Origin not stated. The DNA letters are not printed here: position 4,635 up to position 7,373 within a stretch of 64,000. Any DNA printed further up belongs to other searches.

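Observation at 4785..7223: Octaheme c-type cytochrome with membrane anchor sits directly behind arsR at the head of an ars operon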

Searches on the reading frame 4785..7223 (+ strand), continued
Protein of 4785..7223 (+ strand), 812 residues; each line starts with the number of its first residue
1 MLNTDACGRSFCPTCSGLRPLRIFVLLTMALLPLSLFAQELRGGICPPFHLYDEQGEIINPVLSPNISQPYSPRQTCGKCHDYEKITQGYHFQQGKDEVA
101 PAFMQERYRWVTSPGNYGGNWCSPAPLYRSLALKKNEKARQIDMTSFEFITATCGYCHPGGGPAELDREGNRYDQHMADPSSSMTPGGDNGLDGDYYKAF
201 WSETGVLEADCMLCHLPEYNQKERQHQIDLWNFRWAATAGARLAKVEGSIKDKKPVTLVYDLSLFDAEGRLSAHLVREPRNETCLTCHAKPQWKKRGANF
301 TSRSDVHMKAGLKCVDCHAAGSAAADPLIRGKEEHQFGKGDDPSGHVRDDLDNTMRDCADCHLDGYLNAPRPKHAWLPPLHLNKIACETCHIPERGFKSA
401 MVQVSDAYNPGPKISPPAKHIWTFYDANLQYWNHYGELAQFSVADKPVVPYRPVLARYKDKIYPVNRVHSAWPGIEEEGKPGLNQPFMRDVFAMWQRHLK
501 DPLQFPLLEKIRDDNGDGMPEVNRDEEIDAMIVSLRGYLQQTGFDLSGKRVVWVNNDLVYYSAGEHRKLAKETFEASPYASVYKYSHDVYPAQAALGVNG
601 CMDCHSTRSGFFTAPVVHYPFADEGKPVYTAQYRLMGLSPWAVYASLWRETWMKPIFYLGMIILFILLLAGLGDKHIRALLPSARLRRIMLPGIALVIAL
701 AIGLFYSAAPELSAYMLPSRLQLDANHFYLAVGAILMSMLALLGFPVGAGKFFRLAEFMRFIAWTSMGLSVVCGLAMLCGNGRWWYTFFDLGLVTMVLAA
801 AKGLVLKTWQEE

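Call 39: find_encoding_contigs(protein=P0060, flank=8000, max_places=2)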
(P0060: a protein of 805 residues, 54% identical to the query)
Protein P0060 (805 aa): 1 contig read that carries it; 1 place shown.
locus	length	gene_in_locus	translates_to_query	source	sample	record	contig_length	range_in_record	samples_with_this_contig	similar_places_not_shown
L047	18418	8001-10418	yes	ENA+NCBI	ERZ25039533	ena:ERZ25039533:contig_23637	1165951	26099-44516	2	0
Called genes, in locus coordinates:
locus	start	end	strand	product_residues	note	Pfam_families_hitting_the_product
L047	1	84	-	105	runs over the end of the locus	-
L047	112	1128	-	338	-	PF01758:SBF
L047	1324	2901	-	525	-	PF02374:ArsA_ATPase, PF10609:ParA (weak), PF13614:AAA_31 (weak), PF01656:CbiA (weak)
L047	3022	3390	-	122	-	PF06953:ArsD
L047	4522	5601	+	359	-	PF07396:Porin_O_P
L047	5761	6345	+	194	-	PF12840:HTH_20 (faint), PF01022:HTH_5, PF13192:Thioredoxin_3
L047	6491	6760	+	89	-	PF08859:DGC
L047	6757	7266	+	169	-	-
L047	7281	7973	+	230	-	PF13386:DsbD_2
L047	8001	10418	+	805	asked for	PF14522:Cytochrome_C7 (faint), PF22113:Mtrc-MtrF_II-IV_dom (faint), PF02085:Cytochrom_CIII (faint), PF14537:Cytochrom_c3_2 (faint), PF22678:Cytochrom_c_NrfB-like (faint)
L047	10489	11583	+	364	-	PF01135:PCMT, PF01209:Ubie_methyltran, PF13489:Methyltransf_23, PF08241:Methyltransf_11, PF08242:Methyltransf_12, PF13649:Methyltransf_25, PF13847:Methyltransf_31, PF13192:Thioredoxin_3, +4 more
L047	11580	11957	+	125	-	-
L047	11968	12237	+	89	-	PF00037:Fer4 (faint)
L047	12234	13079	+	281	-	PF08859:DGC, PF01597:GCV_H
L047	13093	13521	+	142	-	PF08859:DGC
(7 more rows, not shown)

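Call 40: find_encoding_contigs(protein=P0009, flank=8000, max_places=2)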
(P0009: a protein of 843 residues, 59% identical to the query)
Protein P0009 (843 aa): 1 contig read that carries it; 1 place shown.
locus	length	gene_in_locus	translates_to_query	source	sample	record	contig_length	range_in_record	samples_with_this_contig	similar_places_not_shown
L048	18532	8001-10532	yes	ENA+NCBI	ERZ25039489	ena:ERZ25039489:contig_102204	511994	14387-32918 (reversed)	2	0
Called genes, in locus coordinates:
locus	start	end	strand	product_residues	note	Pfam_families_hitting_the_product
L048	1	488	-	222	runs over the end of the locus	PF22244:GCE_fung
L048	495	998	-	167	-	-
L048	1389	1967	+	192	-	PF01073:3Beta_HSD (weak), PF01370:Epimerase (weak), PF03435:Sacchrp_dh_NADP (faint), PF05368:NmrA, PF13460:NAD_binding_10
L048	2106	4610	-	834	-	PF00069:Pkinase, PF07714:PK_Tyr_Ser-Thr, PF01636:APH (faint), PF03109:ABC1 (weak), PF13424:TPR_12, PF13424:TPR_12 (weak), PF17874:TPR_MalT, PF13424:TPR_12, +4 more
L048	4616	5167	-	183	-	PF07638:Sigma70_ECF, PF08281:Sigma70_r4_2 (weak), PF04545:Sigma70_r4 (faint)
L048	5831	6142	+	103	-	PF01022:HTH_5, PF12840:HTH_20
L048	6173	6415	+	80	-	PF13192:Thioredoxin_3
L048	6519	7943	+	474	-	PF13372:Alginate_exp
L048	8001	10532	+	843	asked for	PF13435:Cytochrome_C554 (faint), PF14522:Cytochrome_C7 (faint), PF14537:Cytochrom_c3_2 (faint), PF03264:Cytochrom_NNT (weak)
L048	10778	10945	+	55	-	-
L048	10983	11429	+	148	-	PF00571:CBS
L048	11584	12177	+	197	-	PF02663:FmdE, PF01258:zf-dskA_traR (weak)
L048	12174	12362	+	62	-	PF02596:DUF169 (weak)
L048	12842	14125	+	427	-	PF02321:OEP (weak)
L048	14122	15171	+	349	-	-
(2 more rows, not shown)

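Call 43: predict_structure(alignment_id=A3)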
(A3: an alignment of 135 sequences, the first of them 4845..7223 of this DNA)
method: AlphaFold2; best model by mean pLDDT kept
length: 792 residues; sequences in the alignment: 135
mean_pLDDT: 84.7   pTM: 0.82
mean pLDDT of the five models: 84.7, 83.8, 83.6, 83.3, 80.1
residues with pLDDT >= 90: 367; 70-90: 314; 50-70: 66; < 50: 45
segments of 3 or more residues with pLDDT < 50: 13-23, 94-101, 103-106, 271-275, 323-325, 392-399, 416-418
pLDDT, mean of each block of 10 residues (from residue 1): 78 48 70 97 92 94 83 63 75 48 57 90 89 83 87 96 97 96 96 93 95 98 98 98 96 90 80 53 83 89 87 77 53 79 88 81 90 77 66 48 77 54 58 90 89 92 87 90 96 82 91 97 95 94 93 85 81 87 93 93 86 96 95 94 92 85 85 85 83 85 91 97 83 92 98 92 89 98 89 55
secondary structure, 60 per line:
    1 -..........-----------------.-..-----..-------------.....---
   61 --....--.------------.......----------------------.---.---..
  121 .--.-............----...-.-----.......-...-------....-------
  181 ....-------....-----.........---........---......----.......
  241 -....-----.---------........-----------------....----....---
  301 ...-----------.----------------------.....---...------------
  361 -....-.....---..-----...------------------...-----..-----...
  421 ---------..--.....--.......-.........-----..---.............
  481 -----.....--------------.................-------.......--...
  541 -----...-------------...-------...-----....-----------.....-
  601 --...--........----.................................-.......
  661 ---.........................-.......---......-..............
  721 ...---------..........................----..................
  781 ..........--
elements in order (helices of 4 or more, strands of 3 or more residues): H2-11 H53-57 H63-66 H82-87 H126-137 H153-158 H181-184 H192-195 H201-209 H213-220 E224-229 E234-240 H261-268 H286-289 H294-297 H338-342 H367-371 E382-384 E403-405 E434-438 E441-447 E449-457 H468-480 H486-490 H505-521 E529-535 E538-540 E546-548 E562-564 H580-583 E595-599 E608-611 H612-615 H620-652 H654-660 H664-688 H690-696 H700-705 H707-723 H733-758 H763-790

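Call 52: search_protein_families(library=pfam, proteins=[L002:6660-7754:-, L022:7852-8835:+], max_evalue=0.001)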
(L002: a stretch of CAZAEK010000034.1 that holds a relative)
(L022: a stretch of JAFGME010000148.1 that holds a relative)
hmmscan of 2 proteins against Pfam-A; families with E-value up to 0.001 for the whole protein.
L002:6660-7754:- (364 aa): 0 families

L022:7852-8835:+ (327 aa): 0 families

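Call 58: find_encoding_contigs(protein=P0107, flank=8000, max_places=2)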
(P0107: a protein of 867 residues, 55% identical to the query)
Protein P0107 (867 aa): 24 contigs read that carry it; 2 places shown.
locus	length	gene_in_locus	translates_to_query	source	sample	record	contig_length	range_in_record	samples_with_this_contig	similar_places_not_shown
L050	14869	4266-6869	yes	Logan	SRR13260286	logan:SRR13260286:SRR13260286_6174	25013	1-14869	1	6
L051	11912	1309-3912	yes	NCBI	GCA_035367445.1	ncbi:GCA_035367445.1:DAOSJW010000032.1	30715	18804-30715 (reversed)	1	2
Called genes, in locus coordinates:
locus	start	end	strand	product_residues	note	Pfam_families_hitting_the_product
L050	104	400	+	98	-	PF12802:MarR_2 (faint), PF12840:HTH_20, PF01022:HTH_5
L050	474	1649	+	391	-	PF03773:ArsP_1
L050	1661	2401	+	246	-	PF02596:DUF169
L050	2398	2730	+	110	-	PF02627:CMD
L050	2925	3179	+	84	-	PF13192:Thioredoxin_3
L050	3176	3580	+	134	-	PF08859:DGC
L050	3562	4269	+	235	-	PF02683:DsbD_TM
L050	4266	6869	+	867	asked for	PF14522:Cytochrome_C7 (faint), PF14537:Cytochrom_c3_2 (faint), PF13435:Cytochrome_C554 (faint)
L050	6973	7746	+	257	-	PF12322:T4_baseplate (faint)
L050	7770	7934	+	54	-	-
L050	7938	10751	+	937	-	PF10145:PhageMin_Tail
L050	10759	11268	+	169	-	PF19266:CIS_tube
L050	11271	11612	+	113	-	-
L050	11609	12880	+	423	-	PF05954:Phage_GPD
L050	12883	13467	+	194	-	PF04717:Phage_base_V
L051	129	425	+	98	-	PF12802:MarR_2 (faint), PF12840:HTH_20, PF01022:HTH_5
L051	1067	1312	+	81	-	-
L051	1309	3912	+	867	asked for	PF14522:Cytochrome_C7 (faint), PF14537:Cytochrom_c3_2 (faint), PF13435:Cytochrome_C554 (faint)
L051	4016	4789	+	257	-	PF12322:T4_baseplate (faint)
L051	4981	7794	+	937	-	PF10145:PhageMin_Tail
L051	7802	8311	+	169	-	PF19266:CIS_tube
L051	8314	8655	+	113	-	-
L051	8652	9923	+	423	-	PF05954:Phage_GPD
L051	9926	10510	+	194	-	PF04717:Phage_base_V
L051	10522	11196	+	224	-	-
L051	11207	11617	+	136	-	-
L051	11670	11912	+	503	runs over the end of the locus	PF04865:Baseplate_J (faint)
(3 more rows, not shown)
